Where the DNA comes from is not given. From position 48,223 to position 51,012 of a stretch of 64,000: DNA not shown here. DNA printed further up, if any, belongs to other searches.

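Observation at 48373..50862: Novel domain fusion: ArnT-like GT-C glycosyltransferase joined to a calcineurin-like metallophosphoesterase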

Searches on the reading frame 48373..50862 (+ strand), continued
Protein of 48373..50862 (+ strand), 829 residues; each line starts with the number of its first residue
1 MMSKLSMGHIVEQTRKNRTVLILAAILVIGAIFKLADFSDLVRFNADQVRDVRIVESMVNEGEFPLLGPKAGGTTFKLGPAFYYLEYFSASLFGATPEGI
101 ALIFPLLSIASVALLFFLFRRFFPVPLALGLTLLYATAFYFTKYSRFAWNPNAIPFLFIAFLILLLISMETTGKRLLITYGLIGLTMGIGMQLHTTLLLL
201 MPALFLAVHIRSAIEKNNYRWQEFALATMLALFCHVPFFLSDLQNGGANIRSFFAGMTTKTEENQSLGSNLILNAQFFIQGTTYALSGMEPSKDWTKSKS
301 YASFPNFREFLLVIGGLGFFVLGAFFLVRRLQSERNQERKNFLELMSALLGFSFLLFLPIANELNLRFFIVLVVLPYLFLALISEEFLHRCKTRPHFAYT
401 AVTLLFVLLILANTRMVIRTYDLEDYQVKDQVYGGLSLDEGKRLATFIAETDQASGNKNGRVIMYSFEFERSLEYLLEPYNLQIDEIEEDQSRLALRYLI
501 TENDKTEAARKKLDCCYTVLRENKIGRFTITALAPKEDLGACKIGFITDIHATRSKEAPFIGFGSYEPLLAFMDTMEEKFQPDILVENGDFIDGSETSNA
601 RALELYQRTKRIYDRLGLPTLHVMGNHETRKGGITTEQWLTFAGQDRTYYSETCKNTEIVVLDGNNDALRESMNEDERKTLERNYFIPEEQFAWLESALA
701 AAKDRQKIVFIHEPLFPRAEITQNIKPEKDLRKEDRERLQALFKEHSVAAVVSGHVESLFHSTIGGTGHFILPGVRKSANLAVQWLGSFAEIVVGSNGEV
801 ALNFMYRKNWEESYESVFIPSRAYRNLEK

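Call 108: find_related_loci(query=L039:11626-13512:-, collection=metagenome_contigs, flank=3000)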
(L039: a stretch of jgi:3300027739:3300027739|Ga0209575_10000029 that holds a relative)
Query L039:11626-13512:- (629 aa) in metagenome_contigs; peptide patterns used: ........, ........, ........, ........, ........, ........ (x = any residue, [..] = any of these).
600 stretches matched a pattern (row limit reached: there are more); 64 encode a relative of the query (tblastn E <= 1e-3); 64 distinct loci.
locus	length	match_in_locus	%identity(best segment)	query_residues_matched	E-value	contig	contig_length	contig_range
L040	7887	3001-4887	100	1-629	0e+0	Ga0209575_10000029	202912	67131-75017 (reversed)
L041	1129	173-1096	51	6-313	8e-100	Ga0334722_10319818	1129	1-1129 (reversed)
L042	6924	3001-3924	52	5-313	3e-90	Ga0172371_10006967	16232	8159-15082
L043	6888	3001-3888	53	20-315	1e-86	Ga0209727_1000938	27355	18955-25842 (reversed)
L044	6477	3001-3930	52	9-317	5e-86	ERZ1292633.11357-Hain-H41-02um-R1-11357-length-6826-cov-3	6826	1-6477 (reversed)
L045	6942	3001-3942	48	1-313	9e-85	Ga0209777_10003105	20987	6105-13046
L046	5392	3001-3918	51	9-313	3e-83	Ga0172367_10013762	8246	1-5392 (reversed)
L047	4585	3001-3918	52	10-314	4e-83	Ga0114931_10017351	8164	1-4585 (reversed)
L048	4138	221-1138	51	9-313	2e-83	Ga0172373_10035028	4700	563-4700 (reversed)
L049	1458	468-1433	45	2-322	1e-88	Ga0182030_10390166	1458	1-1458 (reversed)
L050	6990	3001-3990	46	5-335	1e-80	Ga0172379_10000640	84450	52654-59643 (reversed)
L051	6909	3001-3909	48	8-309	8e-81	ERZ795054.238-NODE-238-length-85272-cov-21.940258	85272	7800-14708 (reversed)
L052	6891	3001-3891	47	18-314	9e-80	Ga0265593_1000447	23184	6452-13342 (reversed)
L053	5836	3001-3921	46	8-313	2e-79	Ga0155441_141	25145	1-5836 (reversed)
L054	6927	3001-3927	51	3-313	7e-79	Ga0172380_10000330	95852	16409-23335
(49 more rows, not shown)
